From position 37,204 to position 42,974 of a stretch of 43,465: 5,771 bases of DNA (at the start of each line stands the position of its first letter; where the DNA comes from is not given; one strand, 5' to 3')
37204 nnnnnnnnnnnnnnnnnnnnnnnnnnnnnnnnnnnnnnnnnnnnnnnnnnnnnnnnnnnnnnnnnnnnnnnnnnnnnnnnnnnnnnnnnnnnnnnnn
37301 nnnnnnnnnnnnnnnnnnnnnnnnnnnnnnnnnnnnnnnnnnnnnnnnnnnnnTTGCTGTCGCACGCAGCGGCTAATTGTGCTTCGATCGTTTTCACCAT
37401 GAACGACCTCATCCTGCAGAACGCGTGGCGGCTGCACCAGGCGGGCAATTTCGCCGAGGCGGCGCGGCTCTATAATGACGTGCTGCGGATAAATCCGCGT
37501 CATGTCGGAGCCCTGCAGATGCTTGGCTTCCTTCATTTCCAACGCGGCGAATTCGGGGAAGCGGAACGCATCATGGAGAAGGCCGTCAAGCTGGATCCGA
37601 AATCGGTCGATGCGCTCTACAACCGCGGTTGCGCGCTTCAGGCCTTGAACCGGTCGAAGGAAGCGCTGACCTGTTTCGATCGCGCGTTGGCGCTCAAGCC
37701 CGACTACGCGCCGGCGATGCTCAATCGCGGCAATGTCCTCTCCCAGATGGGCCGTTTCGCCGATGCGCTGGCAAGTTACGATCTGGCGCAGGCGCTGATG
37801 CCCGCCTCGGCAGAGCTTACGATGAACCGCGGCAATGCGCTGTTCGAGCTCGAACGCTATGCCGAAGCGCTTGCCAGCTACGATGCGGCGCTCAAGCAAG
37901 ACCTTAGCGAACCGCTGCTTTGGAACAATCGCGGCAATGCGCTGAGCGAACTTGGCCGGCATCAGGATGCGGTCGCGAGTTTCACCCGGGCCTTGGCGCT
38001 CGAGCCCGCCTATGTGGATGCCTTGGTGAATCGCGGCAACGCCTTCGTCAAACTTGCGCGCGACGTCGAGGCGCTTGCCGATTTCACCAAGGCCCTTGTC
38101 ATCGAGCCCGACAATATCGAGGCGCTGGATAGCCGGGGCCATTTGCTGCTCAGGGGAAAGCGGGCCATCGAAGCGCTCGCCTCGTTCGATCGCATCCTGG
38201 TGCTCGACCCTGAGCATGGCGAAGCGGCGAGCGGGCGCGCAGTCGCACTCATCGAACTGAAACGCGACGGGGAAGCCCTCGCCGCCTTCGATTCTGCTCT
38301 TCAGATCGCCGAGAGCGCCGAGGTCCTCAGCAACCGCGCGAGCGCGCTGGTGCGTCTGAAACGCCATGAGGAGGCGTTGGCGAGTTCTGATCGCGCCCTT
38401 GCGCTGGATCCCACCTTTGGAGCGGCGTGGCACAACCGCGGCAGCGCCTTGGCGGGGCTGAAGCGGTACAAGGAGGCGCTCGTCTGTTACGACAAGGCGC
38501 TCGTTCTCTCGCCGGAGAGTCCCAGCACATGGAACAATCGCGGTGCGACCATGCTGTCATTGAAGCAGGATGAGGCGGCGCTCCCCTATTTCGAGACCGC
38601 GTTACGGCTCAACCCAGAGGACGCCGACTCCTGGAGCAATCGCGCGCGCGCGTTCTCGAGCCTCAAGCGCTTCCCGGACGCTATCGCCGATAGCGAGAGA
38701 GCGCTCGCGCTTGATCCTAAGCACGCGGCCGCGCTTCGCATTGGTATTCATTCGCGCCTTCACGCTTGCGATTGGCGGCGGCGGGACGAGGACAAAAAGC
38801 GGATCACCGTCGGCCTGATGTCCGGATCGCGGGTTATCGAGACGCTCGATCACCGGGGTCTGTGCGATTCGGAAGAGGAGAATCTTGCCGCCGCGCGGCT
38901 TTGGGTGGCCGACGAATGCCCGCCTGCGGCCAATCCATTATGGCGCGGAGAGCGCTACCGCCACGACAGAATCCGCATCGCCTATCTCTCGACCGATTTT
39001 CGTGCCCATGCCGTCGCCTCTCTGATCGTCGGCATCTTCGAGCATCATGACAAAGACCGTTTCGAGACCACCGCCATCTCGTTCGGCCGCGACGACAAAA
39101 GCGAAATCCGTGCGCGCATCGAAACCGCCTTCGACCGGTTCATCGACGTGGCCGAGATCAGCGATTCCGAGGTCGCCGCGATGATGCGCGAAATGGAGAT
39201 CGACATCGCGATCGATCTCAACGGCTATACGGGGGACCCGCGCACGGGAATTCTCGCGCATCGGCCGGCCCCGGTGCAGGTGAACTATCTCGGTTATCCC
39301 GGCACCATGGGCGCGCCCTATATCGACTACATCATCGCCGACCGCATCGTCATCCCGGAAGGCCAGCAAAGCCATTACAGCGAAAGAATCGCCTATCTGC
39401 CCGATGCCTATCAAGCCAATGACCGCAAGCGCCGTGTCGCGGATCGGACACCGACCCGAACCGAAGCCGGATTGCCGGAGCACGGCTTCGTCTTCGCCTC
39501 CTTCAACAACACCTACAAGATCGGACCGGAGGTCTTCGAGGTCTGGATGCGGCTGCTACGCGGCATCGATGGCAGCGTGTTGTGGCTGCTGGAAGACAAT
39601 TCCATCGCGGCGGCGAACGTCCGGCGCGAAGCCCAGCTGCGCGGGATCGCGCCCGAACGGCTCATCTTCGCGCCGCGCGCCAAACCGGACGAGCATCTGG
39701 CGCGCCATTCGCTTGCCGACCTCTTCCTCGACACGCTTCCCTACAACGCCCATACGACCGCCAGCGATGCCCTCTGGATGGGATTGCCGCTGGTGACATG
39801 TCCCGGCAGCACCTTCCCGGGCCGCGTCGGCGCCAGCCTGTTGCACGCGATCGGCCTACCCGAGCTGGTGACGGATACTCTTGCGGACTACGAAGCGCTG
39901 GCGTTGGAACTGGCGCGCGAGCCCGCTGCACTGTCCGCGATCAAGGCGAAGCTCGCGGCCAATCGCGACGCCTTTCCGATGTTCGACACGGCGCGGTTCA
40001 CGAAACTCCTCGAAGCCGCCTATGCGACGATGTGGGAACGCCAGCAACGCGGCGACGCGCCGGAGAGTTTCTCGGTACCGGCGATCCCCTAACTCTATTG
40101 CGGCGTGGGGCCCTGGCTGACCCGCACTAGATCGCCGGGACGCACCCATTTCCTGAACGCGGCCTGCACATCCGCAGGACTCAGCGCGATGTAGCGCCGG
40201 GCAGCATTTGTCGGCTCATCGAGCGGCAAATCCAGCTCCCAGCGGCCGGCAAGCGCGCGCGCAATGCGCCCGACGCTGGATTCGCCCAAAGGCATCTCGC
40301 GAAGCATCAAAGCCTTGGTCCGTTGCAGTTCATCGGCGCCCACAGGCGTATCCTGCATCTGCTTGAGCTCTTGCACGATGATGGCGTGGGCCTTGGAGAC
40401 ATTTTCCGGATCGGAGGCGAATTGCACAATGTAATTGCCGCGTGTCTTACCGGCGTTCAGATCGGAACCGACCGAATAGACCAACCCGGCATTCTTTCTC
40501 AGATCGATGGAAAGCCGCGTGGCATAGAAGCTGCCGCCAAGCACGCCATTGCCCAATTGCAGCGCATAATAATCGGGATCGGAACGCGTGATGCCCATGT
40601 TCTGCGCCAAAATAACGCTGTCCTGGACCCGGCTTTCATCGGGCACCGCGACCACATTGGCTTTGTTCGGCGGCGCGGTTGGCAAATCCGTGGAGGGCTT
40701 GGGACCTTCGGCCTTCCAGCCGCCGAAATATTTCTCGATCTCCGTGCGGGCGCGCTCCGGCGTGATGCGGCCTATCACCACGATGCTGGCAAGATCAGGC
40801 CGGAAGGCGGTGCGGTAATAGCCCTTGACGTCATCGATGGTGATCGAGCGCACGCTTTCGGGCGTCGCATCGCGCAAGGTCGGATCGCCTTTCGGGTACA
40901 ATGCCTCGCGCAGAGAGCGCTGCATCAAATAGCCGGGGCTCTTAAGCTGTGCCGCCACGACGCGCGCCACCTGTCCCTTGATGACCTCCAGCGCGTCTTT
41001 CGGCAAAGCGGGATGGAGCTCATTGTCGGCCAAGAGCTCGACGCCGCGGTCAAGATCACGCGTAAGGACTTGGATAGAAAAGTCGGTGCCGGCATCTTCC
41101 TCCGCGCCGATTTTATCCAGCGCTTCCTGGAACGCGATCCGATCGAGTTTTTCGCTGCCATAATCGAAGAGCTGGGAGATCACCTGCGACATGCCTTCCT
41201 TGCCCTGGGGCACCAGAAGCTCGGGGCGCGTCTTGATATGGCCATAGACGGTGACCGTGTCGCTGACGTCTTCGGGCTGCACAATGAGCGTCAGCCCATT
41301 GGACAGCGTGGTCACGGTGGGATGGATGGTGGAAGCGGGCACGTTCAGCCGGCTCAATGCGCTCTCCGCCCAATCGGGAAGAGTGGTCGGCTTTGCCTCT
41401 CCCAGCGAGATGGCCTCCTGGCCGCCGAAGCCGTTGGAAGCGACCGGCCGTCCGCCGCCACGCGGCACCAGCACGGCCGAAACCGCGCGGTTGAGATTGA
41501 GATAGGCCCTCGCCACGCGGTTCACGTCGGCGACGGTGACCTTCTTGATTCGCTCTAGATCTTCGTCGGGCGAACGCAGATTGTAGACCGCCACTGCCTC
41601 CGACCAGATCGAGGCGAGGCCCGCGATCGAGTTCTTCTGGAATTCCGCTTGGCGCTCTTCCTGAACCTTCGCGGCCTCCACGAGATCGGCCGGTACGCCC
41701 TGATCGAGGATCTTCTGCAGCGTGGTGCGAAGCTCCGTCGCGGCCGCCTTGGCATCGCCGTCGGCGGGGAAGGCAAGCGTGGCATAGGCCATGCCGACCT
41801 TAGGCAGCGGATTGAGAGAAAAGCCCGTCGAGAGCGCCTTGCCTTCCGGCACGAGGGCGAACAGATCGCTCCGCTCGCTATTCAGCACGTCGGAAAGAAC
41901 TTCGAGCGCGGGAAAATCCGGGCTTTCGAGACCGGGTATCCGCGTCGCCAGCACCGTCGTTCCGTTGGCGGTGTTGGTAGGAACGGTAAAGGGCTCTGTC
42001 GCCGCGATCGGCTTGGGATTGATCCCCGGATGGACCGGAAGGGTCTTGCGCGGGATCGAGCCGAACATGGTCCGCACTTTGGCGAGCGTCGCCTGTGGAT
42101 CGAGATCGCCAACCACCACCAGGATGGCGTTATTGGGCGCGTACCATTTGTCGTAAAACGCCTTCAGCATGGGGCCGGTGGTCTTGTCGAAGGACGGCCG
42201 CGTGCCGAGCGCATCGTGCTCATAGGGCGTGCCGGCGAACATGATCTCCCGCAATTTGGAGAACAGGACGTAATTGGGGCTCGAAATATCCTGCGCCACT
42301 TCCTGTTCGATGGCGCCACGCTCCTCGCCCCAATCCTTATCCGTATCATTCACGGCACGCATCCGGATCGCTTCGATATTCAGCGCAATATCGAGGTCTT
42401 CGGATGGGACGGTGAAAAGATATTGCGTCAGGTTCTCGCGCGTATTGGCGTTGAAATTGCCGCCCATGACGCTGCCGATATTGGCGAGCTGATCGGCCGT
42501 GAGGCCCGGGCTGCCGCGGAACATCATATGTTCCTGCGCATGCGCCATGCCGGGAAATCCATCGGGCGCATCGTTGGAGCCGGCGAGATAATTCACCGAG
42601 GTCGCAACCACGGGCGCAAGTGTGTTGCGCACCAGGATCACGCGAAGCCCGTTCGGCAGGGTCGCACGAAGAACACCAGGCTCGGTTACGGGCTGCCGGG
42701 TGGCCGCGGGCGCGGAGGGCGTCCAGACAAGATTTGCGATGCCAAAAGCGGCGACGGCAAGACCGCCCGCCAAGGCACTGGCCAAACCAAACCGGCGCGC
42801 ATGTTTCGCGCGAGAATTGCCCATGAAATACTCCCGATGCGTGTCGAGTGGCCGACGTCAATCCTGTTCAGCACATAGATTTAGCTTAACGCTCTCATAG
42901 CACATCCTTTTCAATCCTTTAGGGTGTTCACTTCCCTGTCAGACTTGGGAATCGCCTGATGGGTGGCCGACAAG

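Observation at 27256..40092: MFS_3 transporter translationally coupled to five tandem TPR-GT41 (O-GlcNAc-transferase-like) paralogs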

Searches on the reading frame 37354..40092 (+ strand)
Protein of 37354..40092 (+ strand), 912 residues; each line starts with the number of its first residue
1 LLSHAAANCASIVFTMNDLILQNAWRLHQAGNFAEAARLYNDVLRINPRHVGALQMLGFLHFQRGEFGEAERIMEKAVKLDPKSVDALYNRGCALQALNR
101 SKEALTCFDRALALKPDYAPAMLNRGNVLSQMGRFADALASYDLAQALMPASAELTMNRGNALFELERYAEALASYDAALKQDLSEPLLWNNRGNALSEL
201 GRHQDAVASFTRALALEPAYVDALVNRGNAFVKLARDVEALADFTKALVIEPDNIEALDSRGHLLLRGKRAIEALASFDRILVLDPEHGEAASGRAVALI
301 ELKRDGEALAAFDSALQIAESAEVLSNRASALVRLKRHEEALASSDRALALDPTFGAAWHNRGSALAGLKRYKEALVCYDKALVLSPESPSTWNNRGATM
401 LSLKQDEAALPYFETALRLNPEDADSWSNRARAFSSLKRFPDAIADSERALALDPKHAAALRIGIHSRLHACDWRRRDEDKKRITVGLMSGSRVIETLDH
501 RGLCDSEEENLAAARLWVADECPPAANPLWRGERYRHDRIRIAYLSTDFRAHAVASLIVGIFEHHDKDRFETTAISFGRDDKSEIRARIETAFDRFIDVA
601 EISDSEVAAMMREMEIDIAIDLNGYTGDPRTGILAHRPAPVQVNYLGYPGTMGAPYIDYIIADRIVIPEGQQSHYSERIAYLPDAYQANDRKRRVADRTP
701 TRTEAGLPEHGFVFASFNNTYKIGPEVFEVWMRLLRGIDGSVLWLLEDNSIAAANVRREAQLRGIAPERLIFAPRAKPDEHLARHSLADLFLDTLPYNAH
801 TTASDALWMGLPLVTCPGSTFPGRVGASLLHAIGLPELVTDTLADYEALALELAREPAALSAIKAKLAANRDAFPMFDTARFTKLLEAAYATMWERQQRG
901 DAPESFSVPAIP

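Call 3: search_protein_families(library=pfam, proteins=[window:37354-40092:+], max_evalue=0.001)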
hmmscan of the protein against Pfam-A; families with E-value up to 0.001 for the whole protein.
window:37354-40092:+ (912 aa): 26 families (the best 25 are shown)
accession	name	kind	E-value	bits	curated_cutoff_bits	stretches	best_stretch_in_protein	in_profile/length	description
PF13844.12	Glyco_transf_41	-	2.7e-84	283.8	25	2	701-884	358-541/543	Glycosyl transferase family 41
PF00515.34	TPR_1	-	1.3e-80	262.6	27.8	8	86-118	2-34/34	Tetratricopeptide repeat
PF07719.23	TPR_2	-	4.2e-77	248.4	27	6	86-118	2-34/34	Tetratricopeptide repeat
PF13414.12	TPR_11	-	4.9e-54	180.2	26.8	5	160-201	1-42/42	TPR repeat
PF13181.12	TPR_8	-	5.5e-52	170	25.7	2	86-118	2-34/34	Tetratricopeptide repeat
PF13431.12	TPR_17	-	6.4e-52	170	24.4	3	74-105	2-33/34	Tetratricopeptide repeat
PF13432.12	TPR_16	-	7e-45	151.5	32.7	7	123-183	1-61/65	Tetratricopeptide repeat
PF13371.12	TPR_9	-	5.3e-36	122.9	35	7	370-425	9-64/73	Tetratricopeptide repeat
PF13424.12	TPR_12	-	5.1e-35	119.9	30.1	5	357-419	4-74/77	Tetratricopeptide repeat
PF13428.12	TPR_14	-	2.9e-33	111.3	23.5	1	52-90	2-40/44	Tetratricopeptide repeat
PF14559.12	TPR_19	-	4.2e-33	113.9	25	2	27-84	1-58/68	Tetratricopeptide repeat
PF13374.12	TPR_10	-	3.4e-18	65.4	27.5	0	53-79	4-30/42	Tetratricopeptide repeat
PF01239.28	PPTA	-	6.5e-17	60.5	29.5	0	339-366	2-29/32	Protein prenyltransferase alpha subunit repeat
PF13176.12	TPR_7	-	1.2e-13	50.4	27.9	0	194-217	6-29/36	Tetratricopeptide repeat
PF23914.1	TPR_CcmH_CycH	-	3e-13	50.3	42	0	28-82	98-152/158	Cytochrome c-type biogenesis protein H TPR domain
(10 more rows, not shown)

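Call 70: search_protein_families(library=padloc, proteins=[window:37399-40092:+], max_evalue=0.001)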
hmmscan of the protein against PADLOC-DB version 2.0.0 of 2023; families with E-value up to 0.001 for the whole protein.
window:37399-40092:+ (897 aa): 0 families

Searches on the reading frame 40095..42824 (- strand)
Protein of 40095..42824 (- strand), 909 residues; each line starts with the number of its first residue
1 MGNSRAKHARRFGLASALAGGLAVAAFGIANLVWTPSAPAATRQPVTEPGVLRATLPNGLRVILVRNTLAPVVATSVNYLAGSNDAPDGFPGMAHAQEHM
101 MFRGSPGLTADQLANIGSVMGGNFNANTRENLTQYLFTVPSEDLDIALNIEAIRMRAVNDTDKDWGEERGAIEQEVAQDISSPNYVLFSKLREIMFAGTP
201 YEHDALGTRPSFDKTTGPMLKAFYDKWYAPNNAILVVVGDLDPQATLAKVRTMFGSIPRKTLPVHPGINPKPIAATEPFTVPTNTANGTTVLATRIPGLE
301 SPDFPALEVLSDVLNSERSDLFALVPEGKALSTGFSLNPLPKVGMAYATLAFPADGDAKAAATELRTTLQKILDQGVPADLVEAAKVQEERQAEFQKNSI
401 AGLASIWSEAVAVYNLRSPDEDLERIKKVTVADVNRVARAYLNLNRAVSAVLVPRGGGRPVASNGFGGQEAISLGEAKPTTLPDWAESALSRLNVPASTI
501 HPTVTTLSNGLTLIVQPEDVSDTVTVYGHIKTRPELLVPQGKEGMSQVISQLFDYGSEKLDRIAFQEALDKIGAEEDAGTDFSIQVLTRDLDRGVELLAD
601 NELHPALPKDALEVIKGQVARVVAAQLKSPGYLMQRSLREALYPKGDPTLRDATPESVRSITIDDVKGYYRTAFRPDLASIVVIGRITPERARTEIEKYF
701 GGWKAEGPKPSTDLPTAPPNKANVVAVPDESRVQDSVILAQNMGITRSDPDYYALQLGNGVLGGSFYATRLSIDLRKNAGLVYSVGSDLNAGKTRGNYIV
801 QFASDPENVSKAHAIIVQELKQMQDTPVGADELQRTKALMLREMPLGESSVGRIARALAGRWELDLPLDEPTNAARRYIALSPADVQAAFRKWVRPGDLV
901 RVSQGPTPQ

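Call 3: search_protein_families(library=pfam, proteins=[window:40095-42824:-], max_evalue=0.001)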
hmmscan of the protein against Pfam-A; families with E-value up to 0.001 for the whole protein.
window:40095-42824:- (909 aa): 2 families
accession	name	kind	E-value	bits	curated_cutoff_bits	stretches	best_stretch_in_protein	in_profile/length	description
PF05193.26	Peptidase_M16_C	-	2e-54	184.7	23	2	660-839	1-180/181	Peptidase M16 inactive domain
PF00675.25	Peptidase_M16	-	1.1e-22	81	22.3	1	61-208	1-148/149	Insulinase (Peptidase family M16)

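Call 70: search_protein_families(library=padloc, proteins=[window:40095-42824:-], max_evalue=0.001)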
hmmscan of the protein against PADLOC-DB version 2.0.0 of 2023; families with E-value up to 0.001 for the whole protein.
window:40095-42824:- (909 aa): 0 families
